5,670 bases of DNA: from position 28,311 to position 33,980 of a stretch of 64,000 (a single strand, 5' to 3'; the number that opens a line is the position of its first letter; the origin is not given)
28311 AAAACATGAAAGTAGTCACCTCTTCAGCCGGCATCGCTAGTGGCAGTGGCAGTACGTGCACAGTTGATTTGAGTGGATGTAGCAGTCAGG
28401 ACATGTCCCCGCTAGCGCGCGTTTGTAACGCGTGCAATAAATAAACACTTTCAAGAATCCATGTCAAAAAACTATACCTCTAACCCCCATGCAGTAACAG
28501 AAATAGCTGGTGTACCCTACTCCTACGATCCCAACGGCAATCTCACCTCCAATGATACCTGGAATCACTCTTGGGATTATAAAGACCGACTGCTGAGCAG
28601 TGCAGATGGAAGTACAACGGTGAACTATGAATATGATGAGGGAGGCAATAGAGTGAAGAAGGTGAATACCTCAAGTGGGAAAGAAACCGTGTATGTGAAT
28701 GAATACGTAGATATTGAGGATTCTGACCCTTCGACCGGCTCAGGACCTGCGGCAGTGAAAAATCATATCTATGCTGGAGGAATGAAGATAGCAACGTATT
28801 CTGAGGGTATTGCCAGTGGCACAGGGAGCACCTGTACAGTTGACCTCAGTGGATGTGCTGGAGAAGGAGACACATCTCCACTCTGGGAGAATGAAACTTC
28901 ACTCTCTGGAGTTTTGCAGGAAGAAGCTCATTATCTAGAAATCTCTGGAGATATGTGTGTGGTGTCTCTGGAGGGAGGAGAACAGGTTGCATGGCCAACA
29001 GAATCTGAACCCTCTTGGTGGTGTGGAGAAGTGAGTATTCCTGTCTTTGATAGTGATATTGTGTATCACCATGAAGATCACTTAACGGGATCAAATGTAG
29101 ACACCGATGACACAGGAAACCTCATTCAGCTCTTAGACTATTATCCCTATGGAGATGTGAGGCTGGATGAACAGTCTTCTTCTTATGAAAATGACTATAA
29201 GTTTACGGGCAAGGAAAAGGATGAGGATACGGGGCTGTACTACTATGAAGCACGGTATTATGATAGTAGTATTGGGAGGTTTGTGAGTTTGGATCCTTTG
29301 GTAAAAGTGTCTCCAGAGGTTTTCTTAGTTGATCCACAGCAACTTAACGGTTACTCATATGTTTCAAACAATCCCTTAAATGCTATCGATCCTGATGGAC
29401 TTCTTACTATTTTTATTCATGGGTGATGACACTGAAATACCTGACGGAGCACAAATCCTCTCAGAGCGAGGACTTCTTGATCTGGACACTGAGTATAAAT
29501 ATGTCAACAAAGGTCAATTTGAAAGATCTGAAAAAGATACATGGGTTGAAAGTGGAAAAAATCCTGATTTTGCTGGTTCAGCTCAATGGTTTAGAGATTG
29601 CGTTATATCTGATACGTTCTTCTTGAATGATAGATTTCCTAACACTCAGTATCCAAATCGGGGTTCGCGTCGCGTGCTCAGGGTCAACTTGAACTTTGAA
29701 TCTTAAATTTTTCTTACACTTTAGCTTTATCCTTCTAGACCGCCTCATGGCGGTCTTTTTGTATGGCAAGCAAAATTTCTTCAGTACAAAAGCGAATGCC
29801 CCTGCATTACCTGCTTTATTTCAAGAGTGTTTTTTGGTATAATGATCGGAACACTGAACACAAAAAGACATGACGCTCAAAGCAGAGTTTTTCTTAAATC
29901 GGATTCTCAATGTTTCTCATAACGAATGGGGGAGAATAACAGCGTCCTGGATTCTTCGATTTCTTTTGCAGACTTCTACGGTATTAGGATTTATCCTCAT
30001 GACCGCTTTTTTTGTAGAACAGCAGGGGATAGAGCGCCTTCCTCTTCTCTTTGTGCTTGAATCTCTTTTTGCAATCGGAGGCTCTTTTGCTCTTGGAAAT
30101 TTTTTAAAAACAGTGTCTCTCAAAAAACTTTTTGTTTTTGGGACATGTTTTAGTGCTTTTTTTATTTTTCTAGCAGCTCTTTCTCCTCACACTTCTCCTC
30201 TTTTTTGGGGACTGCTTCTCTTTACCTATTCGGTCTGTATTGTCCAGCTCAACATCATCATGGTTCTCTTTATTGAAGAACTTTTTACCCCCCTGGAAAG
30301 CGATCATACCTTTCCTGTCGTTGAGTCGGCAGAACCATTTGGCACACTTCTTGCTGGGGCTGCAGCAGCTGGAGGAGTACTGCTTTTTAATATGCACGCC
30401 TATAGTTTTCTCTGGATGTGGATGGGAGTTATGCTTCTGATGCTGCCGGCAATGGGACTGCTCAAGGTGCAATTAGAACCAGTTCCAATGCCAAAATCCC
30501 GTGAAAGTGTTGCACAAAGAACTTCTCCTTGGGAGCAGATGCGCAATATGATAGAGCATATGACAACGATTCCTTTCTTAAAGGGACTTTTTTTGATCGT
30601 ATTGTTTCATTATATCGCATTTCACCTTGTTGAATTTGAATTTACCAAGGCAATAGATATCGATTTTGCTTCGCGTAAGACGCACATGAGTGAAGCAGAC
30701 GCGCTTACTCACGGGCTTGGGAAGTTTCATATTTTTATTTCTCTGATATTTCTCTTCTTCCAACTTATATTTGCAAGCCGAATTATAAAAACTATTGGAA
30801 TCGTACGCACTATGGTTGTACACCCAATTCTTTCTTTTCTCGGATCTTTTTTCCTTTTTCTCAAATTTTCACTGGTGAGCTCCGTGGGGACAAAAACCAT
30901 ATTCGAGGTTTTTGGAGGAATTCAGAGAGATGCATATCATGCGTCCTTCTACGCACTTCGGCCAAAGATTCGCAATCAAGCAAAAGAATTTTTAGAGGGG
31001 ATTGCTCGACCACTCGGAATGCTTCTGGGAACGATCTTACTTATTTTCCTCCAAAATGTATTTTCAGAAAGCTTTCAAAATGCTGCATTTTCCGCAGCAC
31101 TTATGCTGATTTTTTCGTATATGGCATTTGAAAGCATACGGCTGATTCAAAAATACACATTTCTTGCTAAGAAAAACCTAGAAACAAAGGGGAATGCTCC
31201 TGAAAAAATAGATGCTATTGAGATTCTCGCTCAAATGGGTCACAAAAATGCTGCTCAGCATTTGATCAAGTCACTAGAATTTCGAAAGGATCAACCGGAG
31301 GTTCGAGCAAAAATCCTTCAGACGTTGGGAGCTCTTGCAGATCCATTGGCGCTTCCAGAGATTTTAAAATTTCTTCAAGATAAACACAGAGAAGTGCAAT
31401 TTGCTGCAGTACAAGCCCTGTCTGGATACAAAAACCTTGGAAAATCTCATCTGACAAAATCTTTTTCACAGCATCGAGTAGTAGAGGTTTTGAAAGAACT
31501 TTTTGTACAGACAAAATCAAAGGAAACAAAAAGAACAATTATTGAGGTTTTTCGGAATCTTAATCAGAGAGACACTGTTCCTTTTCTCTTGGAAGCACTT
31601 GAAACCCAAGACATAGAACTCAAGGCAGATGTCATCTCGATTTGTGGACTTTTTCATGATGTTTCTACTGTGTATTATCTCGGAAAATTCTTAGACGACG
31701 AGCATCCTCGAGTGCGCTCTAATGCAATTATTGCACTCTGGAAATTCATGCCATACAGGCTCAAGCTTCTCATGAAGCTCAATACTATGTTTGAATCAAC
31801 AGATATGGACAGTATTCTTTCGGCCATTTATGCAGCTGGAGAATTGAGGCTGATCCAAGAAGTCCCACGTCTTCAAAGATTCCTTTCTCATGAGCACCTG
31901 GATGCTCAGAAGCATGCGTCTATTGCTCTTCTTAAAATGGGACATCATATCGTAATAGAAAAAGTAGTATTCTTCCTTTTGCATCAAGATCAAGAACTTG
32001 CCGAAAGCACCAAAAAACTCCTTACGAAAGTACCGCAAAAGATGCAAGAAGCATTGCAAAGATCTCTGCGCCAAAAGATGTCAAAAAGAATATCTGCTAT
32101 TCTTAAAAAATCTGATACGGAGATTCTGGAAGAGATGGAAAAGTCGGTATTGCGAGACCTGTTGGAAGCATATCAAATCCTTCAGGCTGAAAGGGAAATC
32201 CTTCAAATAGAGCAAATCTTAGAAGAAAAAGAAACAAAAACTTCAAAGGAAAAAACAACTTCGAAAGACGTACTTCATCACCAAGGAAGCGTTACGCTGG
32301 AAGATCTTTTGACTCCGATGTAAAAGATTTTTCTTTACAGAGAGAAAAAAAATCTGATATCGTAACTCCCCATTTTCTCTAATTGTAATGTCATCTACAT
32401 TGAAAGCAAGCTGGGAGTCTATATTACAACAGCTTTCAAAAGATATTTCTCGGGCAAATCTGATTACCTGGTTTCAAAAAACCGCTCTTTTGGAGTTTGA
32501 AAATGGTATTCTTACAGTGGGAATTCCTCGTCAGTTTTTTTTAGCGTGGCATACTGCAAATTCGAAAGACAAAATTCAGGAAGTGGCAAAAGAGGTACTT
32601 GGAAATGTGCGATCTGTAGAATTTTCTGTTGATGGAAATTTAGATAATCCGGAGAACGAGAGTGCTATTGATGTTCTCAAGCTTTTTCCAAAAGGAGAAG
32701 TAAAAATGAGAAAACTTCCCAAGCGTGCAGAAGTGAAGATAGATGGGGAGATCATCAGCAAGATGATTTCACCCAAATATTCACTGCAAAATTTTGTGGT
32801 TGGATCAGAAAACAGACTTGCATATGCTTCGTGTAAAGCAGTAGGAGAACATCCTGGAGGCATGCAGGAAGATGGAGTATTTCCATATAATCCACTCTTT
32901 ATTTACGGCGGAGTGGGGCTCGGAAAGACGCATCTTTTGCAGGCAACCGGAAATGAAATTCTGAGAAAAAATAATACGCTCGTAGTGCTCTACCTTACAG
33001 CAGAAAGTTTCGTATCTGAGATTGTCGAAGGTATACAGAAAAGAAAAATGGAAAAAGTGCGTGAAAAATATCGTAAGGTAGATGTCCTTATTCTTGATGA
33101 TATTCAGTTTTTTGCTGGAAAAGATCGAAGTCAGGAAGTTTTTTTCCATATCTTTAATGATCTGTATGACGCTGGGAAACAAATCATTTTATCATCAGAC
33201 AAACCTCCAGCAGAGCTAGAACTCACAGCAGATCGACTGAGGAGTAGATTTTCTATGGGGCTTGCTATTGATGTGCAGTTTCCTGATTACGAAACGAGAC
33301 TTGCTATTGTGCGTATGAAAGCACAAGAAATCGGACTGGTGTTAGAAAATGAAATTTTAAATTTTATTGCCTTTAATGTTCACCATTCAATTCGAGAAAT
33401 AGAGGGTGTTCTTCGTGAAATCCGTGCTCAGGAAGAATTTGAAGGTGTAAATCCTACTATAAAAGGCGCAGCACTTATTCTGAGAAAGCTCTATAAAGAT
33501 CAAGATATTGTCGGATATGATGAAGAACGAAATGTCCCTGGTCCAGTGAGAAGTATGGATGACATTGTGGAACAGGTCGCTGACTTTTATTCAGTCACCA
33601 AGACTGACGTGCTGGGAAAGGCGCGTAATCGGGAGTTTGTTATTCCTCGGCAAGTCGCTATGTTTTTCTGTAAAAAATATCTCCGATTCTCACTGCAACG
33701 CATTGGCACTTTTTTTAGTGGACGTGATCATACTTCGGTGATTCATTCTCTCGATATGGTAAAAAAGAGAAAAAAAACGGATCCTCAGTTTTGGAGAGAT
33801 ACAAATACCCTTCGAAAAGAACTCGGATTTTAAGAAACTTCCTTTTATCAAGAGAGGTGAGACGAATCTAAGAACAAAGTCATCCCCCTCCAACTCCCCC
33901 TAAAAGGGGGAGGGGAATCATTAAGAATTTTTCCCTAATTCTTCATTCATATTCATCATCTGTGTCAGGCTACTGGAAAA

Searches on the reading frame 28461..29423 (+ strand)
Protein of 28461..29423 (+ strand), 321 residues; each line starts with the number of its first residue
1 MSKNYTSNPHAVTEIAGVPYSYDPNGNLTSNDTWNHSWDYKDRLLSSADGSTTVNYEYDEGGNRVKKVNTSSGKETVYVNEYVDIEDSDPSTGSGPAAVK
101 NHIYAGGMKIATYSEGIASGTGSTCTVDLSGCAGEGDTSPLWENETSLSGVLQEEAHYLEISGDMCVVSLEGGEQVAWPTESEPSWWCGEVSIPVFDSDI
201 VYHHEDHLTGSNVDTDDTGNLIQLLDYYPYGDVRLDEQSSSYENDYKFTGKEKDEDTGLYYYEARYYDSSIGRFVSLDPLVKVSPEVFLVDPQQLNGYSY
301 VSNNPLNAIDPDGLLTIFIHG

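Call 11: search_protein_families(library=pfam, proteins=[window:28461-29423:+], max_evalue=0.001)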
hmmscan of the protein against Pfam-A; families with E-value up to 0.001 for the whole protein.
window:28461-29423:+ (321 aa): 1 family
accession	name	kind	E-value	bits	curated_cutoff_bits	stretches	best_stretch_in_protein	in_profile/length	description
PF05593.20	RHS_repeat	-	7.2e-07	29.9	22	0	38-73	1-36/38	RHS Repeat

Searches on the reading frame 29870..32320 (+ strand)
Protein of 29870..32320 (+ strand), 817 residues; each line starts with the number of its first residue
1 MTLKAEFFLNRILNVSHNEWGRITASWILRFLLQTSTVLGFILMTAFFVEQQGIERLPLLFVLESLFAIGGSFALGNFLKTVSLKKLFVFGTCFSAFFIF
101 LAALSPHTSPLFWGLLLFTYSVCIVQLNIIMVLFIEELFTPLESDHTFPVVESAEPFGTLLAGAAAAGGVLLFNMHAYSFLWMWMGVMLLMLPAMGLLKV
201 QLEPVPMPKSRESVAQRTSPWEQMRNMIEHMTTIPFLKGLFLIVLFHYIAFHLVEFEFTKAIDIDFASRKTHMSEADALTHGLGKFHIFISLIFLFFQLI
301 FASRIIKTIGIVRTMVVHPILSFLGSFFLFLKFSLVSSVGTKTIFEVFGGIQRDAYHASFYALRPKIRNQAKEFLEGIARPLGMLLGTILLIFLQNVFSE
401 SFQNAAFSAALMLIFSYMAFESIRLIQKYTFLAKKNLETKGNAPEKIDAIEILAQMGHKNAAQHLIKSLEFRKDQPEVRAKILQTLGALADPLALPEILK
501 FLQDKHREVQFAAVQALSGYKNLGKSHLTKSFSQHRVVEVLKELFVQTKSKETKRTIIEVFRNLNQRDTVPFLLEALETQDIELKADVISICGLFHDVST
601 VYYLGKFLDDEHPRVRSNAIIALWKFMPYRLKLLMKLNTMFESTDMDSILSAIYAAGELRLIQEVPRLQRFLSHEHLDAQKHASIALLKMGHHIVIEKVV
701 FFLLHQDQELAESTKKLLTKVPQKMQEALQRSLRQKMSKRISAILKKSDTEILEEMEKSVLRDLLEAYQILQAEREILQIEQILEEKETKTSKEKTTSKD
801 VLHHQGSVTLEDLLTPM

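Call 11: search_protein_families(library=pfam, proteins=[window:29870-32320:+], max_evalue=0.001)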
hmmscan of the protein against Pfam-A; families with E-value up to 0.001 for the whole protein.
window:29870-32320:+ (817 aa): 4 families
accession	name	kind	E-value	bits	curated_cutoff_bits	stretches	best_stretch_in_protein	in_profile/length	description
PF13646.12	HEAT_2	-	6e-27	94.2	27.7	3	437-518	8-88/88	HEAT repeats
PF02985.28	HEAT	-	2e-09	37.3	23.5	0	495-518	2-25/31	HEAT repeat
PF03130.22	HEAT_PBS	-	5e-08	33.1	20.9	0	478-504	1-27/27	PBS lyase HEAT-like repeat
PF13513.12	HEAT_EZ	-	1.5e-07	32.2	27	0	476-518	1-53/55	HEAT-like repeat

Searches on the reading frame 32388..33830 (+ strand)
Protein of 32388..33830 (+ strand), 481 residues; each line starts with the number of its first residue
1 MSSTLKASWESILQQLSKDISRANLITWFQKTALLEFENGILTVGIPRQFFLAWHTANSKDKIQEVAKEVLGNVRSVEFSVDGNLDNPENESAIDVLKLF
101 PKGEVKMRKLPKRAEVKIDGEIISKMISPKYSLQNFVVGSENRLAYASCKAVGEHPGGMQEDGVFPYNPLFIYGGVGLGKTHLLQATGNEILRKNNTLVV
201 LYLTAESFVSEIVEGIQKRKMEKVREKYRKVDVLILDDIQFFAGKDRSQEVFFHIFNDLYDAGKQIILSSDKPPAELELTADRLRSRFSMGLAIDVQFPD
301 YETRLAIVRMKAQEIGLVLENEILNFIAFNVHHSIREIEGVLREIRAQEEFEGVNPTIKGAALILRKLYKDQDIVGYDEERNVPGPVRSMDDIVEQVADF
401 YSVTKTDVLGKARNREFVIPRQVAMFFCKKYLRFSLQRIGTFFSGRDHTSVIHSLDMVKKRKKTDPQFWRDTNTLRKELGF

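Call 11: search_protein_families(library=pfam, proteins=[window:32388-33830:+], max_evalue=0.001)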
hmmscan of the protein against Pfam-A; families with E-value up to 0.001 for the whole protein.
window:32388-33830:+ (481 aa): 8 families
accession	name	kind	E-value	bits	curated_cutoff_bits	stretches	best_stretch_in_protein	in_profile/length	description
PF00308.24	Bac_DnaA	-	1.7e-60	204.3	23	1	129-295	3-162/162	Bacterial DnaA ATPAse domain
PF08299.17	Bac_DnaA_C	-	2.3e-23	82.5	31.5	1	391-456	2-67/69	Bacterial dnaA protein helix-turn-helix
PF01695.23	IstB_IS21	-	1.9e-10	41.1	24.1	1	171-275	96-197/238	IstB-like ATP binding protein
PF11638.13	DnaA_N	-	2.5e-07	30.7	24.6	1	7-68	2-64/65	DnaA N-terminal domain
PF00004.35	AAA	-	0.00043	21.2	21.2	1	171-258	2-94/131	ATPase family associated with various cellular activities (AAA)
PF13401.12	AAA_22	-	0.00056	20.7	27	0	170-261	8-109/130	AAA domain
PF01637.24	ATPase_2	-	0.00062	20.1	33.2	0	166-268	19-114/225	ATPase domain predominantly from Archaea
PF03969.22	AFG1_ATPase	-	0.00076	19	27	0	164-186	58-80/361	AFG1-like ATPase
